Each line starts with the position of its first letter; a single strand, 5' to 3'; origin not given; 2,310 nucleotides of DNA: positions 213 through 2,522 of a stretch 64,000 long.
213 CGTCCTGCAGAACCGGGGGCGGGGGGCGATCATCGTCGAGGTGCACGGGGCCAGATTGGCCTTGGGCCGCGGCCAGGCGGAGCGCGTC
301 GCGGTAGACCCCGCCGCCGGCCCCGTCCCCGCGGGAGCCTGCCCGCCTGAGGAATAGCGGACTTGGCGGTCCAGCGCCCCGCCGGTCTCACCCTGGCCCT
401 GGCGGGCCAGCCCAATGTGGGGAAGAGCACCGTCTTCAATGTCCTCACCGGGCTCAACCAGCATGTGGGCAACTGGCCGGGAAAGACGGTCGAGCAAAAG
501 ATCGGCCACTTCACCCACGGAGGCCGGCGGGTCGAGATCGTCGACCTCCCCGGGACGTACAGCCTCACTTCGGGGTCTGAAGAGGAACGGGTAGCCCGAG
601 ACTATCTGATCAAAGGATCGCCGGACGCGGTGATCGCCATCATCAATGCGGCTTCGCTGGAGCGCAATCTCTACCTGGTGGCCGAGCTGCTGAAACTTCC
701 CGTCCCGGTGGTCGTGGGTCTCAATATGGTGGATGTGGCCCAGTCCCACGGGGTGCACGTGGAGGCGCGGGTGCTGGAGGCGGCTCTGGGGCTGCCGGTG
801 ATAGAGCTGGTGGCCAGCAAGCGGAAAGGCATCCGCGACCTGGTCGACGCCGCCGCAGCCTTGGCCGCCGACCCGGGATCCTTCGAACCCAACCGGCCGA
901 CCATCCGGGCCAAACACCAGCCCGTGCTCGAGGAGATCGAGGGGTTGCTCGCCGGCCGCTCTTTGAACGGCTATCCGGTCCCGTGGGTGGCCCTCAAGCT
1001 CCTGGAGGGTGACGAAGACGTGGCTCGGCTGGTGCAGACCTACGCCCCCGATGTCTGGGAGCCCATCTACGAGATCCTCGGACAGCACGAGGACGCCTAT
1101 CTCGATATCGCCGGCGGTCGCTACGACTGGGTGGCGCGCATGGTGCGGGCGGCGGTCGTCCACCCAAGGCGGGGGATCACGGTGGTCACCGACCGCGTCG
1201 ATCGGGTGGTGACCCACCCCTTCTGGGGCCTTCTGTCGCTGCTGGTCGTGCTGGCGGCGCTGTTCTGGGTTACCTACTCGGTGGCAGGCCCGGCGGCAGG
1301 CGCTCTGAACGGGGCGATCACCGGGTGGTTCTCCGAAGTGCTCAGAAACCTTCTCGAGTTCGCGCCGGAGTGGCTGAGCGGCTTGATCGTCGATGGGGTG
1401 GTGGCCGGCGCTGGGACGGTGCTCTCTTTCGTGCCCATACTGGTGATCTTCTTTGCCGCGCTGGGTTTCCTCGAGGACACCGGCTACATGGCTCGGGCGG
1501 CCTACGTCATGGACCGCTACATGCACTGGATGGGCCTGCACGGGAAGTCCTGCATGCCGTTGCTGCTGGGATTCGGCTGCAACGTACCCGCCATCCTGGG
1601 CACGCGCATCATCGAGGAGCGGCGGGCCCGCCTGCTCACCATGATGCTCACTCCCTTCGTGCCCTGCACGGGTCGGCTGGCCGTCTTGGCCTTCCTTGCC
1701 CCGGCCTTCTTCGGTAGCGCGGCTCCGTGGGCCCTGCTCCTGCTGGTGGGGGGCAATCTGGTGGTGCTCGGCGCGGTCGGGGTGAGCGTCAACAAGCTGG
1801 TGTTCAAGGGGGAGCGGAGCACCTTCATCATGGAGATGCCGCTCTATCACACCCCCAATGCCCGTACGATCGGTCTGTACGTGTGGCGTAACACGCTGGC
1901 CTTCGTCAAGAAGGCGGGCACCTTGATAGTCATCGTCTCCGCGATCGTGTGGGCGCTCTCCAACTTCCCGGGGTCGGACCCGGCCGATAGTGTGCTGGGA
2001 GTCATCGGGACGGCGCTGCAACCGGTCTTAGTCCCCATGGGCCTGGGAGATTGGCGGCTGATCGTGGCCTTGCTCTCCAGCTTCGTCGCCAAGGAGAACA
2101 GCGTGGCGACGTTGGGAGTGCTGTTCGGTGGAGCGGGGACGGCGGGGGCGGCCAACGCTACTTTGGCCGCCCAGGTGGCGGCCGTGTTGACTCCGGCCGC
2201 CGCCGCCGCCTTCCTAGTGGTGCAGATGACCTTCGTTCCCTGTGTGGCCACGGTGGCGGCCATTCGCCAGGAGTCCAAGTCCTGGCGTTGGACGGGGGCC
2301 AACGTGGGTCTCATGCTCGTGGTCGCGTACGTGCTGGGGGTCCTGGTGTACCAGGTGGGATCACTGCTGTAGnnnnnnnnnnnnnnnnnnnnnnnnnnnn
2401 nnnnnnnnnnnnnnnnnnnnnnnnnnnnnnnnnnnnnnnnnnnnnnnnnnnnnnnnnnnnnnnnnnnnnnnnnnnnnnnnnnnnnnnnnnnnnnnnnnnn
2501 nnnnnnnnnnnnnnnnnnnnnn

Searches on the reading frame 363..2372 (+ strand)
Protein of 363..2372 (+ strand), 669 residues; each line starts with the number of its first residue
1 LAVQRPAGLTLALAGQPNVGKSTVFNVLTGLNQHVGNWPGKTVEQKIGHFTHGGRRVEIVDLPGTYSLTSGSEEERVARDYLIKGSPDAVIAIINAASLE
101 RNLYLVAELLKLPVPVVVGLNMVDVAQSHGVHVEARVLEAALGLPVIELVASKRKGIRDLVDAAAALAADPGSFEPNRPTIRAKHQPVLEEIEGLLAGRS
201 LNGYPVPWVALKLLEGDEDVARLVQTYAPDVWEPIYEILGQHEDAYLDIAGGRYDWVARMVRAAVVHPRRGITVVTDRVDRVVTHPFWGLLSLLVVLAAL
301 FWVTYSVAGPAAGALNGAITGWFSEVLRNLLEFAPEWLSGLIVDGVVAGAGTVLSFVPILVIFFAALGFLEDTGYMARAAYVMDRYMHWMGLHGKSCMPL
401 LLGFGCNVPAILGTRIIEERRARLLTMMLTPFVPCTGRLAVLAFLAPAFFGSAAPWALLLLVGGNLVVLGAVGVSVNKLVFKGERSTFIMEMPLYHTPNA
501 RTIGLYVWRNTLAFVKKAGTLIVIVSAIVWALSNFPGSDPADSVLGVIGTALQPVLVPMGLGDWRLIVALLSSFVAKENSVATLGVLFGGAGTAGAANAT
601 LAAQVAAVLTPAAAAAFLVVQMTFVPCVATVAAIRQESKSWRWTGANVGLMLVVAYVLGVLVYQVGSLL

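Call 22: search_protein_families(library=pfam, proteins=[window:363-2372:+], max_evalue=0.0001)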
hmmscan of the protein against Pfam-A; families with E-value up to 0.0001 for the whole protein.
window:363-2372:+ (669 aa): 5 families
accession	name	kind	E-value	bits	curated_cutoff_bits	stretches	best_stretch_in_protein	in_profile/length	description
PF02421.24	FeoB_N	-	4.9e-60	202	27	1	10-163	2-155/156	Ferrous iron transport protein B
PF07670.19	Gate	-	5.5e-33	114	29.6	2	353-445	1-100/104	Nucleoside recognition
PF01926.29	MMR_HSR1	-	2.2e-18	66.9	21.9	1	11-118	2-109/113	50S ribosome-binding GTPase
PF07664.17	FeoB_C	-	9.1e-11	41.8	26.6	1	460-508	3-52/54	Ferrous iron transport protein B C terminus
PF17910.6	FeoB_Cyto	-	5.8e-08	33.5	23.4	1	189-265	9-89/90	FeoB cytosolic helical domain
